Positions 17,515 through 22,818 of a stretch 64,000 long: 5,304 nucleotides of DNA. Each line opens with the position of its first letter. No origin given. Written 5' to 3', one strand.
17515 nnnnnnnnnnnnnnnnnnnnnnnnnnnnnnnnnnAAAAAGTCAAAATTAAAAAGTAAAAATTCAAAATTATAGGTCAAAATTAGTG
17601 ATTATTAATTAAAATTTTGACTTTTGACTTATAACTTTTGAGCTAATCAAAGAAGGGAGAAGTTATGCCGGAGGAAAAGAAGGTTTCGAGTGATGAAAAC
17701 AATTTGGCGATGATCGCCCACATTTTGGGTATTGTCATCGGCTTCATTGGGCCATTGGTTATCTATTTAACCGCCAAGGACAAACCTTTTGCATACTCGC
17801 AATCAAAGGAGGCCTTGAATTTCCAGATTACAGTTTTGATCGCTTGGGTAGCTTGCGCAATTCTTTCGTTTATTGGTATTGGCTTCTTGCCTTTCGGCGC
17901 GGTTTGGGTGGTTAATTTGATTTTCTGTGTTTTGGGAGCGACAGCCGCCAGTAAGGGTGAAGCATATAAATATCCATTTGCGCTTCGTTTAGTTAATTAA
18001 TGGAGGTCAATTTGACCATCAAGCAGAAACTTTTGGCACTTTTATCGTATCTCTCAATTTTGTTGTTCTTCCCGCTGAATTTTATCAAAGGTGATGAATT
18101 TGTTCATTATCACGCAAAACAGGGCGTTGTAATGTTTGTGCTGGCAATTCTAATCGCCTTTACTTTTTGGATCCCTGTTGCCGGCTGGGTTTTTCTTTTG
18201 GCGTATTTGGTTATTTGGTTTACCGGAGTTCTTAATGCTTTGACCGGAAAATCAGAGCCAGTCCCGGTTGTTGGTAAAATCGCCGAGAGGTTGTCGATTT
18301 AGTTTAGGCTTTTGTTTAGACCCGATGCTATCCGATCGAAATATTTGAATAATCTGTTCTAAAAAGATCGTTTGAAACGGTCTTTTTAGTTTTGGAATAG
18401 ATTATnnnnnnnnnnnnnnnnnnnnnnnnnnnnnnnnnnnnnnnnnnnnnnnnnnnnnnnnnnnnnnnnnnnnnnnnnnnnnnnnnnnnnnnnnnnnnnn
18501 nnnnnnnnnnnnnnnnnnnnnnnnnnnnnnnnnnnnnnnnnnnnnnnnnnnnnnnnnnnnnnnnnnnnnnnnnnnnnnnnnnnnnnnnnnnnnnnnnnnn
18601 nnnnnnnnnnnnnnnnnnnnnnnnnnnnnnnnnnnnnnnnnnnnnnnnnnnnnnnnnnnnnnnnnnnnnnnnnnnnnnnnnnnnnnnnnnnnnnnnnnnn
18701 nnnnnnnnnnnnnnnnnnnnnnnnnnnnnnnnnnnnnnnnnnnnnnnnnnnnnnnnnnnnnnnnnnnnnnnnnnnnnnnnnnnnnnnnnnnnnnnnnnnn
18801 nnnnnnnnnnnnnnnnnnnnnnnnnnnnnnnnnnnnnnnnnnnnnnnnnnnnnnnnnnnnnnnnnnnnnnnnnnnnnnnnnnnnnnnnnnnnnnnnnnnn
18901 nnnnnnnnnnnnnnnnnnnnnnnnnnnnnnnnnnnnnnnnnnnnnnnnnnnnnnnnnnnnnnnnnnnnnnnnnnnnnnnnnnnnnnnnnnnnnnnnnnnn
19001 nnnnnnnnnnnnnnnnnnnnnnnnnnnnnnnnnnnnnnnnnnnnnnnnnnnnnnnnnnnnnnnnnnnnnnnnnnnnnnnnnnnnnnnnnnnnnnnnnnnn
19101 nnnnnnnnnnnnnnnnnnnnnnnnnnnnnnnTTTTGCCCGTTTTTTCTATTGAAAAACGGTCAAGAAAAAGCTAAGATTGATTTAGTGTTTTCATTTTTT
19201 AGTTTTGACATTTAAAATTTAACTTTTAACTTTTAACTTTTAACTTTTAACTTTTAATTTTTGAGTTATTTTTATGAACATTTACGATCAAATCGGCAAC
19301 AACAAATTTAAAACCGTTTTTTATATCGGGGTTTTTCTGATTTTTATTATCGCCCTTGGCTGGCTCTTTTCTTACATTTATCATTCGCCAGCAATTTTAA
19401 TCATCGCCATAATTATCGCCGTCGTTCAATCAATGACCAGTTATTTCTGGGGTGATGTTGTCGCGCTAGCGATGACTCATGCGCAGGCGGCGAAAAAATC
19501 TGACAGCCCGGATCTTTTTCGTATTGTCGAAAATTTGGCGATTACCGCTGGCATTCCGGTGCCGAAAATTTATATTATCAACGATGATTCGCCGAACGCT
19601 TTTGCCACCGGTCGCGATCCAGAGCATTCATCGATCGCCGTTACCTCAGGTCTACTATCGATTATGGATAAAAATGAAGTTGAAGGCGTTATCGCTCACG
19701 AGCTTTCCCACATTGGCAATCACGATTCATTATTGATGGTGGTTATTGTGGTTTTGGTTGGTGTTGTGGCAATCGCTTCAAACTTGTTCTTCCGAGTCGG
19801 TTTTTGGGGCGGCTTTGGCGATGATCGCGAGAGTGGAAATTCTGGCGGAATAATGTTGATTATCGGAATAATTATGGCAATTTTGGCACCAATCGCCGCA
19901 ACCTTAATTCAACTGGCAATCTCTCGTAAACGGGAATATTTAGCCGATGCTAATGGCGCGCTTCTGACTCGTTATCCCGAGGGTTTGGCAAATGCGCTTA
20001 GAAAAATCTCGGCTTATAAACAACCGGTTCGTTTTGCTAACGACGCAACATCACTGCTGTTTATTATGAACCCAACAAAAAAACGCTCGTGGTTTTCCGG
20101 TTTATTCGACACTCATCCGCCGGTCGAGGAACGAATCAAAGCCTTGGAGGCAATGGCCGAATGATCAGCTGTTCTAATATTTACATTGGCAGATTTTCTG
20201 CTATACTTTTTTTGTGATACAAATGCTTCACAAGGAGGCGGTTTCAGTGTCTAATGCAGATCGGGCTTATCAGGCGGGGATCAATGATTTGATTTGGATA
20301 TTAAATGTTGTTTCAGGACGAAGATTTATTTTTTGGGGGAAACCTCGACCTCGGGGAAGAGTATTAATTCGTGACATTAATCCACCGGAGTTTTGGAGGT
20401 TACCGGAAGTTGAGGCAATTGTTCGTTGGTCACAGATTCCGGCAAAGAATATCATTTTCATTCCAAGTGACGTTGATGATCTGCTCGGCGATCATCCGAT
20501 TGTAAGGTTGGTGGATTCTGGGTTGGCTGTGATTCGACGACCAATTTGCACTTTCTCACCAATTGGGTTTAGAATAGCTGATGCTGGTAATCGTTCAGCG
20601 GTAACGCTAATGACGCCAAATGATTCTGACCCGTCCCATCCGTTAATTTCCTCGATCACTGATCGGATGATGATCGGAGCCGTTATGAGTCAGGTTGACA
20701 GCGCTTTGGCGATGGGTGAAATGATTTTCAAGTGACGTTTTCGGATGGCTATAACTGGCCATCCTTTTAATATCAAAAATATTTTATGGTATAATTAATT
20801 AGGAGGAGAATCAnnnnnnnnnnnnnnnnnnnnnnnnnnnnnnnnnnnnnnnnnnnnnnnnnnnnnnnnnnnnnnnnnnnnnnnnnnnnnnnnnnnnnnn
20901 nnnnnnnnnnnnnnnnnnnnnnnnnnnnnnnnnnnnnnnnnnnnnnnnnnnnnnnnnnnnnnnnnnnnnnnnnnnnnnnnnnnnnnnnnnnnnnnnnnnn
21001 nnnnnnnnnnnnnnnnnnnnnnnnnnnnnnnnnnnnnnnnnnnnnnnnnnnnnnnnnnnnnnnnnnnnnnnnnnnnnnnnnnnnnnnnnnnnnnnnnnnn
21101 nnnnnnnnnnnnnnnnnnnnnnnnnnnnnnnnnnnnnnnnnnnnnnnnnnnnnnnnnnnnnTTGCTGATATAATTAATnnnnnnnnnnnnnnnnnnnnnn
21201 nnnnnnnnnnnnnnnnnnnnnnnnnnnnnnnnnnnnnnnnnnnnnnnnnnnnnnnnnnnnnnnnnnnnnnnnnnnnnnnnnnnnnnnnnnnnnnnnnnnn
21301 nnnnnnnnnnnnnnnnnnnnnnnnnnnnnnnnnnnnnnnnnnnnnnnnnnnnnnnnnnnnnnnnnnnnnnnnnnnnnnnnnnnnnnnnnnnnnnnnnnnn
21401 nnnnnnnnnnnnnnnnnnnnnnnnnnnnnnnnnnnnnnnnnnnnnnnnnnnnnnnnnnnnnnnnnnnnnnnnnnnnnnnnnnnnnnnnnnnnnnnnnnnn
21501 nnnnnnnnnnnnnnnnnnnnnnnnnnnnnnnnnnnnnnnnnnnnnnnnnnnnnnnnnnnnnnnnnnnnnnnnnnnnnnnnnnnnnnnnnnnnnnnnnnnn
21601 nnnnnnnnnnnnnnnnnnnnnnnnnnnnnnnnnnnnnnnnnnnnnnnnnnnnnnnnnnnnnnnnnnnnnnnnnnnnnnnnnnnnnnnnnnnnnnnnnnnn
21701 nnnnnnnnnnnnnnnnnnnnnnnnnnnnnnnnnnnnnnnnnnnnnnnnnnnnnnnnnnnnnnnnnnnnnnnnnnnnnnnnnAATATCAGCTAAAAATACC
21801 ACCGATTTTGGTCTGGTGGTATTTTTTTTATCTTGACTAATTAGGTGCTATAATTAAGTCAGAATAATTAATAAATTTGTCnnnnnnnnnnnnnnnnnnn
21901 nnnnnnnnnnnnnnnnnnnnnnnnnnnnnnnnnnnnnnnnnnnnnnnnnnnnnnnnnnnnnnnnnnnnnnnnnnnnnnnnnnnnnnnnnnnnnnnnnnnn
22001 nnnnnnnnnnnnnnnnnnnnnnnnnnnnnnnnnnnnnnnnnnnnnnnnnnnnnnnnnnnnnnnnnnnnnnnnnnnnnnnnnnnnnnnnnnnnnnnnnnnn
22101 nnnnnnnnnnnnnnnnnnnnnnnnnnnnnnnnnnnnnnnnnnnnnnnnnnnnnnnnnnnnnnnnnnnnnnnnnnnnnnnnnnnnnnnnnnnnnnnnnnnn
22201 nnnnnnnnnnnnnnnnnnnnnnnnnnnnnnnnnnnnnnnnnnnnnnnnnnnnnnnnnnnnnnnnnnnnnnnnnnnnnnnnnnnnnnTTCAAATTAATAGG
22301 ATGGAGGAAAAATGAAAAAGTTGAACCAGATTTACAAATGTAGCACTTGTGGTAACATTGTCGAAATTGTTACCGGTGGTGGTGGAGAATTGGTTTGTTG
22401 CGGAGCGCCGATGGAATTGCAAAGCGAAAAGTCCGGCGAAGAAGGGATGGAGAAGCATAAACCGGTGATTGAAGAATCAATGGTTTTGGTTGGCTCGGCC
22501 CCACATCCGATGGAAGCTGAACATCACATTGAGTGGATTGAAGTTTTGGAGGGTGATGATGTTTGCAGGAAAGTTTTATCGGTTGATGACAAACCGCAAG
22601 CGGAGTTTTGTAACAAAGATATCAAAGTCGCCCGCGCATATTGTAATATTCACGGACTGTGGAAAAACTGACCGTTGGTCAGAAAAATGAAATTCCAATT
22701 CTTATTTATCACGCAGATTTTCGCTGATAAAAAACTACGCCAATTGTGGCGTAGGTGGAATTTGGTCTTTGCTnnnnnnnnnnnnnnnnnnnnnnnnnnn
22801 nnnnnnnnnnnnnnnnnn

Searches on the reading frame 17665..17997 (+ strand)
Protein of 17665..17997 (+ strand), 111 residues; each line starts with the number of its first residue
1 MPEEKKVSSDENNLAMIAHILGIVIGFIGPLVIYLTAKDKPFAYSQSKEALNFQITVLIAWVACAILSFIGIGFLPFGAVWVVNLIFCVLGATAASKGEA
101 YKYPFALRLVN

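Call 19: search_protein_families(library=pfam, proteins=[window:17665-17997:+], max_evalue=0.0001)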
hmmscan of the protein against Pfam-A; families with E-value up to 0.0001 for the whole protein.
window:17665-17997:+ (111 aa): 1 family
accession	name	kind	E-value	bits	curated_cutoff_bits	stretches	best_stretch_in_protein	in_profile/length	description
PF09685.15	DUF4870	-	1.2e-31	109.3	25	1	11-110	1-107/107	Domain of unknown function (DUF4870)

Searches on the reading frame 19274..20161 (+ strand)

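Call 10: search_protein_families(library=pfam, proteins=[window:19274-20161:+], max_evalue=0.01)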
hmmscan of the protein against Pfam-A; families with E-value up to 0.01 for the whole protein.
window:19274-20161:+ (296 aa): 3 families
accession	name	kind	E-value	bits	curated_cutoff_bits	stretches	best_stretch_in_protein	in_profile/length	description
PF01435.24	Peptidase_M48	-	1.2e-34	120.2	20.3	1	78-294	4-185/186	Peptidase family M48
PF18958.6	DUF5700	-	0.0021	17.9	25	1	96-149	95-143/283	Putative zinc dependent peptidase (DUF5700)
PF05569.17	Peptidase_M56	-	0.0026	17.4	31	1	42-161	106-218/296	BlaR1 peptidase M56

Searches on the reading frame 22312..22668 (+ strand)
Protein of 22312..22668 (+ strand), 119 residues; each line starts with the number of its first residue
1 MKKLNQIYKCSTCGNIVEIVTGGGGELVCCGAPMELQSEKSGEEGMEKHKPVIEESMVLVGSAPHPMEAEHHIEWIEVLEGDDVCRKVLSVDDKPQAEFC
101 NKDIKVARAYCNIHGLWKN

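Call 10: search_protein_families(library=pfam, proteins=[window:22312-22668:+], max_evalue=0.01)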
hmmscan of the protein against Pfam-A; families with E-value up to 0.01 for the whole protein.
window:22312-22668:+ (119 aa): 2 families
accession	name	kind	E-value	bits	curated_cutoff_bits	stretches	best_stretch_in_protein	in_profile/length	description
PF06397.17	Desulfoferrod_N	-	1.7e-16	60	23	1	5-36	4-35/36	Desulfoferrodoxin, N-terminal domain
PF01880.24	Desulfoferrodox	-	1.6e-15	57.9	22.2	1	44-119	4-97/98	Desulfoferrodoxin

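Call 41: search_protein_families(library=ncbifam, proteins=[window:22312-22668:+], max_evalue=0.01)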
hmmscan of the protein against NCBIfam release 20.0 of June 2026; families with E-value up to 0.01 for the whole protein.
window:22312-22668:+ (119 aa): 3 families
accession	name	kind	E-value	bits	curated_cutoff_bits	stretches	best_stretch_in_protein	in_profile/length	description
TIGR00320.1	dfx_rbo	equivalog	5.2e-44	149.5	146.9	1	1-118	1-123/125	desulfoferrodoxin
TIGR00332.1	neela_ferrous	domain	6.7e-19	68.2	61.9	1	43-118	4-99/107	desulfoferrodoxin ferrous iron-binding domain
TIGR00319.1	desulf_FeS4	domain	9.1e-16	57.3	36.05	1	1-34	1-34/34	desulfoferrodoxin FeS4 iron-binding domain-containing protein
